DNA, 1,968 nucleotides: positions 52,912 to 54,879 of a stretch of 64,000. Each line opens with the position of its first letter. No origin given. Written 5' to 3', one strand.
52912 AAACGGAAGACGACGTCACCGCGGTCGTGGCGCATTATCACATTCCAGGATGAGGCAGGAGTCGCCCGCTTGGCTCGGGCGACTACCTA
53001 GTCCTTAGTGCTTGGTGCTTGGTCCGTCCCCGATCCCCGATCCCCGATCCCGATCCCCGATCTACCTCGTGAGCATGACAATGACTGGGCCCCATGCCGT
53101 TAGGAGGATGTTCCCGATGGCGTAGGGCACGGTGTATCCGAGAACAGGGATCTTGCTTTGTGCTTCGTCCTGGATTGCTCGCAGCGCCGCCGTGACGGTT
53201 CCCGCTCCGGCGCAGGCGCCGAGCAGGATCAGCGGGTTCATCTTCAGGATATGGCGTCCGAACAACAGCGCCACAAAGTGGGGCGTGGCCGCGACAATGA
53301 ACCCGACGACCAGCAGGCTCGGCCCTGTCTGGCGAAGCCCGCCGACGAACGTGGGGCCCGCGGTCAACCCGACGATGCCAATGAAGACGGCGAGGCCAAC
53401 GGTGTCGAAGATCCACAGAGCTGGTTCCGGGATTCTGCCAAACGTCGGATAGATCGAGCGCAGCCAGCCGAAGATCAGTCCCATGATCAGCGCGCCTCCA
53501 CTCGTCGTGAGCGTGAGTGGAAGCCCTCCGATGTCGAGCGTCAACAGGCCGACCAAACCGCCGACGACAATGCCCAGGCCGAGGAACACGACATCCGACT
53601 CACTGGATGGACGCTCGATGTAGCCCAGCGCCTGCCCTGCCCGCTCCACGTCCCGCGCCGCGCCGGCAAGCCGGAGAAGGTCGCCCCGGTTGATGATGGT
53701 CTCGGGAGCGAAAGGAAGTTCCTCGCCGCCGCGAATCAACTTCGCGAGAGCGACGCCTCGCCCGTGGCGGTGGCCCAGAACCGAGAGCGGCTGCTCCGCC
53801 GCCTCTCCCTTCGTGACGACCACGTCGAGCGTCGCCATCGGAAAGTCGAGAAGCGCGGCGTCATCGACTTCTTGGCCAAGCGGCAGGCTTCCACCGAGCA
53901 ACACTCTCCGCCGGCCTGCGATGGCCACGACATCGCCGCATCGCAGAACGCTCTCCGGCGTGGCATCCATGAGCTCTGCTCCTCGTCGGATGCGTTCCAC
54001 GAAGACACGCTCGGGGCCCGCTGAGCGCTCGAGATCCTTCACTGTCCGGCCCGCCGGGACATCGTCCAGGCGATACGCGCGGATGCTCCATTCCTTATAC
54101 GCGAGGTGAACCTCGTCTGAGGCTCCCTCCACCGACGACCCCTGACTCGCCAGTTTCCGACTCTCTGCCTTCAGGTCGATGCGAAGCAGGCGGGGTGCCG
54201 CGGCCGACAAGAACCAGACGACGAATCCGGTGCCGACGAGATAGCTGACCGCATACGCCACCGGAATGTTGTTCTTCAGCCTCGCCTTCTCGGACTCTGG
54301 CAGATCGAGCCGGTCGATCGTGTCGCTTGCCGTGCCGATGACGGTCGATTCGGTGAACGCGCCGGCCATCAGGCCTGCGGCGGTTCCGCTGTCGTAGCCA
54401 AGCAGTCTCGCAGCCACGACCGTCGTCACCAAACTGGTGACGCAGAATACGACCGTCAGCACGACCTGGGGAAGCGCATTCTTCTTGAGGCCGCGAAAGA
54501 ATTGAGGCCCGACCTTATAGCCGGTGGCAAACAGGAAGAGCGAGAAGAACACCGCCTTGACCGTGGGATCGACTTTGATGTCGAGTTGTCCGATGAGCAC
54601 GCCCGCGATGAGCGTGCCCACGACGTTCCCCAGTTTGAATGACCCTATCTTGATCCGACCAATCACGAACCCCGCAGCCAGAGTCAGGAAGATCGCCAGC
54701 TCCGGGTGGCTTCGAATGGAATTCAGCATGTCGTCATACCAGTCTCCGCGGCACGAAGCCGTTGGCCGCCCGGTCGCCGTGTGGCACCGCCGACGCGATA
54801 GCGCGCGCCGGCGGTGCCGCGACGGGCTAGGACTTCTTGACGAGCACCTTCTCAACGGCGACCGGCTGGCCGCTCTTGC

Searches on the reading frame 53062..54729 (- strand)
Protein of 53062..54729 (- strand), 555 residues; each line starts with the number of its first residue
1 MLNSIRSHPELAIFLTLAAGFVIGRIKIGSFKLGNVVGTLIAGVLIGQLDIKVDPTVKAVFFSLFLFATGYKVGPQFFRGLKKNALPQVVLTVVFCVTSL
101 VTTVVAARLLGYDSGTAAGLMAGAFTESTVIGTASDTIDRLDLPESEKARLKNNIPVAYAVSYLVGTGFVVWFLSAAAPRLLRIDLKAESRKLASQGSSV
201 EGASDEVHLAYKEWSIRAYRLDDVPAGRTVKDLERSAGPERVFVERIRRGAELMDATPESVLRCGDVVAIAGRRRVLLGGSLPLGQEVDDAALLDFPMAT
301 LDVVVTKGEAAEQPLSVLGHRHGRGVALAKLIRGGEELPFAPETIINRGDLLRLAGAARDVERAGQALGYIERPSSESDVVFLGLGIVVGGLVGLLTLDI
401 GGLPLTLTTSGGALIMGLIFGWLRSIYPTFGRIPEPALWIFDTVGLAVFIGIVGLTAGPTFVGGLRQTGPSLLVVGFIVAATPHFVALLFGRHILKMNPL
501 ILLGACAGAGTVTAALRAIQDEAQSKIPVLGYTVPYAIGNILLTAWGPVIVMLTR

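Call 3: search_protein_families(library=pfam, proteins=[window:53062-54729:-])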
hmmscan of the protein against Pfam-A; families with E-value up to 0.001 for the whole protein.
window:53062-54729:- (555 aa): 2 families
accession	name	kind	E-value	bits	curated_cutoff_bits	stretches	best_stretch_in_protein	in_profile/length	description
PF06826.17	Asp-Al_Ex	-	1.4e-75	253.2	27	2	383-552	2-167/167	Predicted Permease Membrane Region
PF02080.26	TrkA_C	-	6e-09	36.1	27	0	226-274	13-60/71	TrkA-C domain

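Call 4: search_protein_families(library=ncbifam, proteins=[window:53062-54729:-])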
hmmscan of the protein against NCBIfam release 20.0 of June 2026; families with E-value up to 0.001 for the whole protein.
window:53062-54729:- (555 aa): 6 families
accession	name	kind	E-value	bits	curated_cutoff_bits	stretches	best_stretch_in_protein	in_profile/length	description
TIGR03802.1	Asp_Ala_antiprt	equivalog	5.9e-192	639.2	546.95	1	2-553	4-561/562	aspartate-alanine antiporter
NF003440.0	PRK04972.1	equivalog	1.9e-98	330.6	645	1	9-553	13-556/561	aspartate:alanine antiporter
NF003007.0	PRK03818.1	equivalog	1.8e-53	182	449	1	15-540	13-535/553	putative transporter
TIGR01625.1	YidE_YbjL_dupl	subfamily_domain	1.5e-44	151.5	71.95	2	388-538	2-154/154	AspT/YidE/YbjL antiporter duplication domain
TIGR00932.1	2a37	subfamily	1.6e-05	24.5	238.3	1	20-113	8-100/275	monovalent cation:proton antiporter-2 (CPA2) family protein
TIGR03082.1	Gneg_AbrB_dup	domain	0.00038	20.3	94.7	1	14-132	6-125/157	membrane protein AbrB duplication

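Call 68: search_dna_similar(query=window:53062-54729:-, collection=plasmids, mode=protein, max_rows=40, max_evalue=1e-60)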
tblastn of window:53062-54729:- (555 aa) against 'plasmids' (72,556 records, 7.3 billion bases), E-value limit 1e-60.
Records with a match: 57; places in all: 75; records where one place covers at least 80% of the query: 57.
Best place of each record, by identity: <60% 57.
By first word of the organism name: Ensifer 11; Sinorhizobium 10; Azospirillum 8; Rhizobium 3; Ruegeria 3; Enterococcus 3; Caballeronia 2; Phyllobacterium 1; Bacteroides 1; Phocaeicola 1; and 14 more.
By predicted mobility (MOB-suite, as given by PLSDB): non-mobilizable 36; conjugative 12; mobilizable 9.
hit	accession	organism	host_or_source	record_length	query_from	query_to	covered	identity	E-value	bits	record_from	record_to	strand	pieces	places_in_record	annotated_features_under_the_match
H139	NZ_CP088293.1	Phyllobacterium sp. T1018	Melilotus albus,Cell culture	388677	2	553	99%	58.5%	1e-170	543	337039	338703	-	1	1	aspT: aspartate-alanine antiporter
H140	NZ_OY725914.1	Bacteroides finegoldii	-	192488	1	553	100%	47.9%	7e-130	425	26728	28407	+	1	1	aspT: aspartate-alanine antiporter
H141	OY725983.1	Phocaeicola massiliensis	-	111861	1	553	100%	46.3%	4e-123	406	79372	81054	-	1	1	record has no annotation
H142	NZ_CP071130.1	Caballeronia sp. M1242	Homo sapiens,ETA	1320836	1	553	100%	45.7%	7e-115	382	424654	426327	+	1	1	none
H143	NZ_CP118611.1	Ensifer adhaerens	Pure isolate,Rhizosphere of Cyperus ...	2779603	1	553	100%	45.5%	8e-118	390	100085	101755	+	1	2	none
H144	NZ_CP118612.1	Ensifer adhaerens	Pure isolate,Rhizosphere of Cyperus ...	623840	1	553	100%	45.5%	1e-117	390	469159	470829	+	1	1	aspT: aspartate-alanine antiporter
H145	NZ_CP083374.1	Ensifer canadensis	Melilotus albus,Cell Culture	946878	1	553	100%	45.5%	7e-118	390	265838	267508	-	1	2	aspT: aspartate-alanine antiporter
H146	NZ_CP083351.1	Ensifer adhaerens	cell culture,The sample was isolated ...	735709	1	553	100%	45.3%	5e-118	391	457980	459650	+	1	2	aspT: aspartate-alanine antiporter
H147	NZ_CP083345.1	Ensifer adhaerens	cell culture,soil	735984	1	553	100%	45.3%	5e-118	391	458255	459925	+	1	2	aspT: aspartate-alanine antiporter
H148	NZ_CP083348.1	Ensifer adhaerens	cell culture,soil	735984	1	553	100%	45.3%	5e-118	391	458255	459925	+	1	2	aspT: aspartate-alanine antiporter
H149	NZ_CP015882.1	Ensifer adhaerens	silty clay loam soil (pH 6.1)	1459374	1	553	100%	45.0%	1e-115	384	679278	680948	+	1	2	none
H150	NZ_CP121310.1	Ensifer adhaerens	bacterial colony,soil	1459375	1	553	100%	45.0%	1e-115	384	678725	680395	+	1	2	none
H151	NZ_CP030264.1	Ensifer adhaerens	Zea mays,whole organism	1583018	1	553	100%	45.0%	1e-115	384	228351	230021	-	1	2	none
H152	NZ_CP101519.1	Ensifer adhaerens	cell cuture,rhizosphere soil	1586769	1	553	100%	45.0%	1e-115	384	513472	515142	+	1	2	none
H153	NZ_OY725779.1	Parabacteroides distasonis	-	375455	3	553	99%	44.9%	2e-123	407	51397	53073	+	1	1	aspT: aspartate-alanine antiporter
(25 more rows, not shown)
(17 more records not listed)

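Call 95: find_related_loci(query=A3, collection=metagenome_contigs, flank=8000)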
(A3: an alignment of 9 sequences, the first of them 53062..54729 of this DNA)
Query A3 (555 aa) in metagenome_contigs; peptide patterns used: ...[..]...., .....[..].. (x = any residue, [..] = any of these).
600 stretches matched a pattern (row limit reached: there are more); 558 encode a relative of the query (tblastn E <= 1e-3); the best 80 are kept; 80 distinct loci.
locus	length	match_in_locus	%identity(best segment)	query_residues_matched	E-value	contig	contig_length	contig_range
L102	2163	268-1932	92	1-555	0e+0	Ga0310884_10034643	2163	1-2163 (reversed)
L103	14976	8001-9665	86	1-555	0e+0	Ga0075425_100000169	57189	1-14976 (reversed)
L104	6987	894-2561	82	1-555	0e+0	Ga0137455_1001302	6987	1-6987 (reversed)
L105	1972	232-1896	80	1-555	0e+0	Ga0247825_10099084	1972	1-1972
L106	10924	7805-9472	81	1-555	0e+0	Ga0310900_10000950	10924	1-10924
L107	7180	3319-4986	81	1-555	0e+0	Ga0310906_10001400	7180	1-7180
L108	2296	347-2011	81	2-555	0e+0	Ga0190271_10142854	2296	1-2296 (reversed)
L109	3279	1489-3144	81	5-555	0e+0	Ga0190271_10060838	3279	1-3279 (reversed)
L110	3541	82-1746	79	1-554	0e+0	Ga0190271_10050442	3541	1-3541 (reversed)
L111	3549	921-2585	74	1-555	0e+0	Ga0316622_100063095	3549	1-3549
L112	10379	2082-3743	74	1-555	0e+0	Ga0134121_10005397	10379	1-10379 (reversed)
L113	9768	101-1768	74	1-555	0e+0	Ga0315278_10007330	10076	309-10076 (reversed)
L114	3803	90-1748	73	3-555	0e+0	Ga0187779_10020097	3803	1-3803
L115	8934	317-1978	72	1-555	0e+0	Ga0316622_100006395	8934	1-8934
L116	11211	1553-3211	72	3-555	0e+0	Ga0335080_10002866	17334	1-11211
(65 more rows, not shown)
